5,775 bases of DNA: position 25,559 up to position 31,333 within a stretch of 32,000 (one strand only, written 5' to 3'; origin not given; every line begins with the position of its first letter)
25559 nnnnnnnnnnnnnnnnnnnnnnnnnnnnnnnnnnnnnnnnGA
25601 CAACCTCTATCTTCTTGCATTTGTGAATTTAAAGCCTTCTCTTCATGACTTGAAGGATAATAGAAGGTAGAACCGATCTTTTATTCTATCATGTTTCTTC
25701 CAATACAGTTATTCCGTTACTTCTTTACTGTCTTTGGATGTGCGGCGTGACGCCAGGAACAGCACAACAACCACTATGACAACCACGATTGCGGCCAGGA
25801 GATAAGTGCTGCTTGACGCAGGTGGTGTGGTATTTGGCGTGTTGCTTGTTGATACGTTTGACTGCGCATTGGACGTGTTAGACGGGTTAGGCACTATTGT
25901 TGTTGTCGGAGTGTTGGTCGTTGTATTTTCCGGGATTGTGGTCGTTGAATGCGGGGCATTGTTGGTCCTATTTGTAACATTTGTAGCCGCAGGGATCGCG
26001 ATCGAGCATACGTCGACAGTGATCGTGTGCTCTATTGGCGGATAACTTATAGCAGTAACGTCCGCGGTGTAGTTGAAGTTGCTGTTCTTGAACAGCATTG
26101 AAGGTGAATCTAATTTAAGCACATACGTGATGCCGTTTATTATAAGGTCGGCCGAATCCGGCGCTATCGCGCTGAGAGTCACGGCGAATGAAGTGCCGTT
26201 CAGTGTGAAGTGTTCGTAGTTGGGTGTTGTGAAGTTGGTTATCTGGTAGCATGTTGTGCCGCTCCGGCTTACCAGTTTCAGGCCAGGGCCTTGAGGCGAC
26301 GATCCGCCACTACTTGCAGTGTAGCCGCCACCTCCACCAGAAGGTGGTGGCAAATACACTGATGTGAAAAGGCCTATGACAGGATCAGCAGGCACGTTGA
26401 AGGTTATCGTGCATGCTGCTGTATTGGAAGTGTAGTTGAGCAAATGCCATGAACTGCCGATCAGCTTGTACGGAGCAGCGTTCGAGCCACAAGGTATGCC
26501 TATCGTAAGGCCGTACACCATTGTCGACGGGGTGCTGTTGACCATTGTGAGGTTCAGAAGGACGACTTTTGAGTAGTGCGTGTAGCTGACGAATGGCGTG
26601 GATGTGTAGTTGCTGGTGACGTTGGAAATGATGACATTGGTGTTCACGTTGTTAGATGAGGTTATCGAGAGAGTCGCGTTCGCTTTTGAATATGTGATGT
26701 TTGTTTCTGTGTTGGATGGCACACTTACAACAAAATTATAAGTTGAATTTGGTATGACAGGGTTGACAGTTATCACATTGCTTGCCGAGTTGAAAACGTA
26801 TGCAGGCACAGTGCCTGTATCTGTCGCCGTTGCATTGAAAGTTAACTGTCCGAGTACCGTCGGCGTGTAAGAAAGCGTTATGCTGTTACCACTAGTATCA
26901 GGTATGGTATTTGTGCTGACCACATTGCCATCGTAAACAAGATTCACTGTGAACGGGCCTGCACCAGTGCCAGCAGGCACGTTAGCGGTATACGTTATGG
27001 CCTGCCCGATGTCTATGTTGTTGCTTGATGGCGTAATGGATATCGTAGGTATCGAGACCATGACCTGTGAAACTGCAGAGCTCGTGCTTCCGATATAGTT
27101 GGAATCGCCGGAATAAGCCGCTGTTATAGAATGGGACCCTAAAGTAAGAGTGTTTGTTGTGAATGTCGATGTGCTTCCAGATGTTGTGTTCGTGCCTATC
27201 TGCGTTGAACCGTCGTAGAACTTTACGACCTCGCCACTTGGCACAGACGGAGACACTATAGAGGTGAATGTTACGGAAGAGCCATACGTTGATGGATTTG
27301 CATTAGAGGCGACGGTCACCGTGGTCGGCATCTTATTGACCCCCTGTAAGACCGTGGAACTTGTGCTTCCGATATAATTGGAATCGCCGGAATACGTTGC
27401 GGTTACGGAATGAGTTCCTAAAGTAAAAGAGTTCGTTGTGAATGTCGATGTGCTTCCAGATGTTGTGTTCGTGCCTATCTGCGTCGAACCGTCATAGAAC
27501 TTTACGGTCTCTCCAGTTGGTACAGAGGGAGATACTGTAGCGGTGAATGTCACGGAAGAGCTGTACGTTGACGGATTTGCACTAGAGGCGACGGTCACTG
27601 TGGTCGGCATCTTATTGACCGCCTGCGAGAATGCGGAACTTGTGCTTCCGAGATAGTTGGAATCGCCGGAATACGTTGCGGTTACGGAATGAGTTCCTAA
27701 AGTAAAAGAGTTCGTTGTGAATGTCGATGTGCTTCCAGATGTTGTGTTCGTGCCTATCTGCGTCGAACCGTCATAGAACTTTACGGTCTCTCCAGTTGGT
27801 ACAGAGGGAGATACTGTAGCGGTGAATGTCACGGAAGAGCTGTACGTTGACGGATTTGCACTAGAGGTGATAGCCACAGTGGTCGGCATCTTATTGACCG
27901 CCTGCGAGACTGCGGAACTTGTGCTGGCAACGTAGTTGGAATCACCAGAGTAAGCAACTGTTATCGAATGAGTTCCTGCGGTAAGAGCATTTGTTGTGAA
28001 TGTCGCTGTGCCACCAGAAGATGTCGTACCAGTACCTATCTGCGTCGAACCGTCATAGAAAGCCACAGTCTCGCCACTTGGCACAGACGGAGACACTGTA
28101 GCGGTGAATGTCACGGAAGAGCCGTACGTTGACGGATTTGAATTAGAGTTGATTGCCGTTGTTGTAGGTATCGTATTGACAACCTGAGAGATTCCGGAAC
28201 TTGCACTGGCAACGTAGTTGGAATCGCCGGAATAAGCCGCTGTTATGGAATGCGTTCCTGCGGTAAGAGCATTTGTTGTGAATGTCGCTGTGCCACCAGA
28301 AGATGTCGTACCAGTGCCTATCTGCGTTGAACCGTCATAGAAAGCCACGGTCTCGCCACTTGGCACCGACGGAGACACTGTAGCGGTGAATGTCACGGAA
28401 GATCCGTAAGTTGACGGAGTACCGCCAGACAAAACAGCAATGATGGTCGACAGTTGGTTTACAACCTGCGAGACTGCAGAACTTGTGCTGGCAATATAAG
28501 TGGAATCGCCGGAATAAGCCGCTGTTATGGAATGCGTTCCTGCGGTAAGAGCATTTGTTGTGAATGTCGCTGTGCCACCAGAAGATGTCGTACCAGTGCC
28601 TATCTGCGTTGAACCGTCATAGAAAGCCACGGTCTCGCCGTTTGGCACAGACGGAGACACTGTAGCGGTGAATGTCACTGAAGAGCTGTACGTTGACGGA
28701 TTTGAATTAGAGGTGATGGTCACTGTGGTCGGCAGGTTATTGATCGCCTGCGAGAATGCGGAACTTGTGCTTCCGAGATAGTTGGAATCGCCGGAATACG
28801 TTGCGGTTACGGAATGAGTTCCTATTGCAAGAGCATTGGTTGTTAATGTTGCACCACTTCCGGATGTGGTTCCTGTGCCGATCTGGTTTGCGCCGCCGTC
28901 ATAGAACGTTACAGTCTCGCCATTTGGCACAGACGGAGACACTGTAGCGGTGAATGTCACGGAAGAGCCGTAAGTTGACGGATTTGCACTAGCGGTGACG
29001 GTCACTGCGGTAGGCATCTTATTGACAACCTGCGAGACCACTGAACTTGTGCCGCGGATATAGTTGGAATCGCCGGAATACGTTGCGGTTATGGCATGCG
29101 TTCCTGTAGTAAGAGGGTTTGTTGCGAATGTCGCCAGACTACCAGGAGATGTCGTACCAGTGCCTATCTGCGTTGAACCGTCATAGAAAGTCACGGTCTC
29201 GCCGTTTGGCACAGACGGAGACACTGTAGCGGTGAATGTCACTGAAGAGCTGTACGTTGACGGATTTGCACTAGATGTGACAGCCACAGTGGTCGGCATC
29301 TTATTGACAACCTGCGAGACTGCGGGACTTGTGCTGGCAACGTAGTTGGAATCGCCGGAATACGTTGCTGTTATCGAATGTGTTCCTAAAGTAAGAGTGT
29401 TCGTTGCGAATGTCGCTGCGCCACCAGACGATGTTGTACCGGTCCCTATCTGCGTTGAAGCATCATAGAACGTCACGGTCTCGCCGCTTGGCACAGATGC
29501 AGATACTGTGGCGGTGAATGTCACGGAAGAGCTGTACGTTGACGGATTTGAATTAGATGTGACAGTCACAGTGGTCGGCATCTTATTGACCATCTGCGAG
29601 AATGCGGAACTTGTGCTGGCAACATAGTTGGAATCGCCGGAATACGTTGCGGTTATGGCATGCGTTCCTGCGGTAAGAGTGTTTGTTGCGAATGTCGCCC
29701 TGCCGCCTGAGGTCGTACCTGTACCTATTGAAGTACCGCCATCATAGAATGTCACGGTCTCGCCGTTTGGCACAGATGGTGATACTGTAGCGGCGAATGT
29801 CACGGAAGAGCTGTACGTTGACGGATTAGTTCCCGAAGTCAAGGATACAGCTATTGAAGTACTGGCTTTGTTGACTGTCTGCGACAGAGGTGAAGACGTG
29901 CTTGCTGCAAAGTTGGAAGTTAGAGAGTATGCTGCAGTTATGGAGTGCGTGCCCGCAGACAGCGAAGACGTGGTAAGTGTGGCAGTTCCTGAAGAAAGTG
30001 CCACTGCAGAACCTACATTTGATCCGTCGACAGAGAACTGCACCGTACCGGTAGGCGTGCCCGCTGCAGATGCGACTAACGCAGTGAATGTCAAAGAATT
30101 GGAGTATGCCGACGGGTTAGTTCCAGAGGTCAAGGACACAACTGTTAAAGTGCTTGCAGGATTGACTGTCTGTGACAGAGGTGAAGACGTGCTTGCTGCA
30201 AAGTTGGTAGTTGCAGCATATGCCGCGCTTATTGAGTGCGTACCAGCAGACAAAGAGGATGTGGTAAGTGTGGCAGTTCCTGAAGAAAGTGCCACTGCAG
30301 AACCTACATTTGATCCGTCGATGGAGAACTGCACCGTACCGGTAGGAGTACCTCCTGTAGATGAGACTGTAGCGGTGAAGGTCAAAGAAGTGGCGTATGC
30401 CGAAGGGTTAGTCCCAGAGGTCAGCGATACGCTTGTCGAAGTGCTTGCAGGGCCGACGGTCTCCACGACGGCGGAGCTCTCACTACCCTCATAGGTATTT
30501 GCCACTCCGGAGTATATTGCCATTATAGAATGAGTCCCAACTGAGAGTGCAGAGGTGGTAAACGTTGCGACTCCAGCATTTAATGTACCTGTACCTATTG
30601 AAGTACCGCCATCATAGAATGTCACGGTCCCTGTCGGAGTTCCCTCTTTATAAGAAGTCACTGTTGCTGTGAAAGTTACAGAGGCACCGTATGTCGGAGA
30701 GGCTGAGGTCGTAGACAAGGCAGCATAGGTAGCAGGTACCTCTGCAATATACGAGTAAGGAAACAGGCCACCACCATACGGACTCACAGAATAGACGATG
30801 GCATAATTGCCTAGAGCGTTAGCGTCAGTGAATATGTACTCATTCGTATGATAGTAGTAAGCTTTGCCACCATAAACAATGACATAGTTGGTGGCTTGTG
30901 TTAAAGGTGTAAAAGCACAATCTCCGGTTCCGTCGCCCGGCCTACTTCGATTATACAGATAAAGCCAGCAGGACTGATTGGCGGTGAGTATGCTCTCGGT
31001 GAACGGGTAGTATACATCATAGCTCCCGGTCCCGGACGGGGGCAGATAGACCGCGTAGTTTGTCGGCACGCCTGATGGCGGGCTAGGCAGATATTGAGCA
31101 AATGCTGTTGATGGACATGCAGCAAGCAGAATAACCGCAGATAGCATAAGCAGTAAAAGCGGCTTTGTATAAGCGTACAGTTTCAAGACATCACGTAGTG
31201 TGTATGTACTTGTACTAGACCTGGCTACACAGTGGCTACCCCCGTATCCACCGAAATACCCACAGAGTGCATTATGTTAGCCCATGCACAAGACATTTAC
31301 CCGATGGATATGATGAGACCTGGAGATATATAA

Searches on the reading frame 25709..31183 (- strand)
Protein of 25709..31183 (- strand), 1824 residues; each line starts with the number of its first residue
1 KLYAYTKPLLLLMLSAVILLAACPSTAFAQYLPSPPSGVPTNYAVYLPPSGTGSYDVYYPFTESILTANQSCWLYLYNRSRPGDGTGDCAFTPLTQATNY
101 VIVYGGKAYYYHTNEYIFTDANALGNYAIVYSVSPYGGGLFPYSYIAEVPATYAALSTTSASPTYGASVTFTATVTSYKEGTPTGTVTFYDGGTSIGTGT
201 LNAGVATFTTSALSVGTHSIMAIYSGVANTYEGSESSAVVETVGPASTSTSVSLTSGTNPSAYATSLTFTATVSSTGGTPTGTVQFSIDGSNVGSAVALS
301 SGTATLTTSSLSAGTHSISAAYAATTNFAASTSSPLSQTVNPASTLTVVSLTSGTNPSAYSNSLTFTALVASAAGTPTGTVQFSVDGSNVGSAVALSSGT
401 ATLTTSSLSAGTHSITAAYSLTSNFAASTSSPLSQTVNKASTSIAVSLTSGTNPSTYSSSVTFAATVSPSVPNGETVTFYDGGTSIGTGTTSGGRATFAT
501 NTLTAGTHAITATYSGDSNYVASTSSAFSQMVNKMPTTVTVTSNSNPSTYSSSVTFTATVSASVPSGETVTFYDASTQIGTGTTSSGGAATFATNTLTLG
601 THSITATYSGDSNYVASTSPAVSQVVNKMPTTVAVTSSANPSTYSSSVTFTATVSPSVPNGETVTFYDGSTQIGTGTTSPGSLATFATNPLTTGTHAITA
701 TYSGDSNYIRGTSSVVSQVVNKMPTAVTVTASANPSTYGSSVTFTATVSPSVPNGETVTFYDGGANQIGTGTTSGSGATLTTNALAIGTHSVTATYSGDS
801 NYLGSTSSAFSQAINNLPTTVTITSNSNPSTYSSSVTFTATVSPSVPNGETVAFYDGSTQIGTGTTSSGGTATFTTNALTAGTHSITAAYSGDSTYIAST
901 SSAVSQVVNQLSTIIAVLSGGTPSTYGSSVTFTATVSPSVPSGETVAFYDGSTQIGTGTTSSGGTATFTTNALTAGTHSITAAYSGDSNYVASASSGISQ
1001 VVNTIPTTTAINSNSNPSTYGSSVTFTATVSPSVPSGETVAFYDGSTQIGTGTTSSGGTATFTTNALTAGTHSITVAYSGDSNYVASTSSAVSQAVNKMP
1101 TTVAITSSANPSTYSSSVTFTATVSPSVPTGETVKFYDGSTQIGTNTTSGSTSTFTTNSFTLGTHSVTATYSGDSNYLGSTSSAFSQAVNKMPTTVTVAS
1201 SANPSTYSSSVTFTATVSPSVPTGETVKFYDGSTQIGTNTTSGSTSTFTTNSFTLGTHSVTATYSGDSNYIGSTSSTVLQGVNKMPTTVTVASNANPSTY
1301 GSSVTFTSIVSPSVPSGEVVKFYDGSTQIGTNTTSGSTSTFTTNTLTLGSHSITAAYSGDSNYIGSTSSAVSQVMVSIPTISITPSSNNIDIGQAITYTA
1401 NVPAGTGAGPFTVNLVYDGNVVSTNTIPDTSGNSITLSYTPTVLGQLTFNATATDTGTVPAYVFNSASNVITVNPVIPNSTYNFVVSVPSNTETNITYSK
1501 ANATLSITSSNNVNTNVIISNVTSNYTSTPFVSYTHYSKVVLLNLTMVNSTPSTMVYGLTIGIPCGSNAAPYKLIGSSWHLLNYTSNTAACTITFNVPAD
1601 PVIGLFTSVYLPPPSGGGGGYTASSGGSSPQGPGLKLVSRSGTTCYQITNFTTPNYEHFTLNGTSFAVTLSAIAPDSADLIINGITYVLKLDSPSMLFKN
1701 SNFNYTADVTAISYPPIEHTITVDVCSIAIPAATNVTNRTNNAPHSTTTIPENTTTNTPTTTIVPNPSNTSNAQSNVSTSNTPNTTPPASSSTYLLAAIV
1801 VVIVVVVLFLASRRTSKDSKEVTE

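Call 3: search_protein_families(library=ncbifam, proteins=[window:25709-31183:-], max_evalue=1)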
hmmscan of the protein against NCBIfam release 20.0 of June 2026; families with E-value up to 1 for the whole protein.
window:25709-31183:- (1824 aa): 2 families
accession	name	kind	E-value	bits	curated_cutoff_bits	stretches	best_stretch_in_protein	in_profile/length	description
NF011882.0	PRK15355.1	equivalog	0.0002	21.5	84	0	1081-1099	60-78/82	type III secretion system protein SsaI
TIGR02497.1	yscI_hrpB_dom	equivalog_domain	0.082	12.8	23.45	0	1084-1098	20-34/39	type III secretion system inner rod subunit SctI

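Call 4: search_protein_families(library=pfam, proteins=[window:25709-31183:-], max_evalue=1)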
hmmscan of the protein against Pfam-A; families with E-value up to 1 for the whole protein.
window:25709-31183:- (1824 aa): 7 families
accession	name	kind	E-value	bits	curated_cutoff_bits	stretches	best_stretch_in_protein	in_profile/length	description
PF16640.11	Big_3_5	-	7.6e-244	789.6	35.5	13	1012-1097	2-88/88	Bacterial Ig-like domain (group 3)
PF17957.7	Big_7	-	6.1e-44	149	24.1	13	446-512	3-70/70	Bacterial Ig domain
PF07041.16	DUF1327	-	7.9e-08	32.9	25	0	532-577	12-57/93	Protein of unknown function (DUF1327)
PF10785.14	NADH-u_ox-rdase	-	7e-05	23.8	25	0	531-571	6-46/87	NADH-ubiquinone oxidoreductase complex I, 21 kDa subunit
PF20258.4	tRNA_Me_trans_C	-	0.0024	18.6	20.6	0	836-865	48-76/77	Aminomethyltransferase beta-barrel domain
PF24052.1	Phage_lipoprotein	-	0.021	15.3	27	0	1313-1342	47-76/80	Phage lipoprotein family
PF23157.1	DUF7055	-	0.026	14.7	27.6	0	373-404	24-54/66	Domain of unknown function (DUF7055)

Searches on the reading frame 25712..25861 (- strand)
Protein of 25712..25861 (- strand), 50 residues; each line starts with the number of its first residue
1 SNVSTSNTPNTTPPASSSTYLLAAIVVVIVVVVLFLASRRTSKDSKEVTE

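Call 18: find_related_loci(query=A2, collection=metagenome_contigs, flank=10000)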
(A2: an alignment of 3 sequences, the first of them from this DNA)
Query A2 (50 aa) in metagenome_contigs; peptide patterns used: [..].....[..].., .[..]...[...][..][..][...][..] (x = any residue, [..] = any of these).
600 stretches matched a pattern, but none encodes a relative of the query by tblastn (E <= 1e-3).

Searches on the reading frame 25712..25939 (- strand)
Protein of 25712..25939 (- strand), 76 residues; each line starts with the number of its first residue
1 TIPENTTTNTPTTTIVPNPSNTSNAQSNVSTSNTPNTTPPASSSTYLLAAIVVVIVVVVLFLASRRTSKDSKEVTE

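Call 39: search_protein_families(library=ncbifam, proteins=[window:25712-25939:-], max_evalue=10)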
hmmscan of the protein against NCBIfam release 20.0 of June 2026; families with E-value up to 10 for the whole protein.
seq(76 aa): 6 families
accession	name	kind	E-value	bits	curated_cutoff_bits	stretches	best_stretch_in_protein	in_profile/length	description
NF053819.1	EF0750_LPXTG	subfamily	0.012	16.1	47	1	7-65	43-103/105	EF2685/EF0750 family sortase-dependent surface protein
NF033218.1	anchor_AmaP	equivalog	0.057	13.2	55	1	31-74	36-78/166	alkaline shock response membrane anchor protein AmaP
NF005411.0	PRK06975.1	equivalog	0.075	11.3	414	1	5-69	284-353/660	fused uroporphyrinogen-III synthase HemD/membrane protein HemX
TIGR02976.1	phageshock_pspB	equivalog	0.11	12.7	51.7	1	47-72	7-32/75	envelope stress response membrane protein PspB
NF051431.1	Rv0361_Cterm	subfamily_domain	0.64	10.2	37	1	47-75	11-40/140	Rv0361 family membrane protein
NF042931.1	SAG1386_EF1546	equivalog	1.1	9.3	80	1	31-73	20-62/158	SAG1386/EF1546 family surface-associated protein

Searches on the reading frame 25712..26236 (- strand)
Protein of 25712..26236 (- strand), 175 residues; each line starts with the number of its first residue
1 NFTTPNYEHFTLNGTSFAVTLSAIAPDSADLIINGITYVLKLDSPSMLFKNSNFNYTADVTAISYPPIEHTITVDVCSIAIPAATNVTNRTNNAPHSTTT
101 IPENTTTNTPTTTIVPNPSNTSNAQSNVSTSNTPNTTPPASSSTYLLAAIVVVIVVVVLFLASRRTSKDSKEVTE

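Call 14: find_homologous_proteins(query=window:25712-26236:-, max_evalue=10)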
Query seq(175 aa): 216 candidates shared short words with the query, none scored E <= 10.
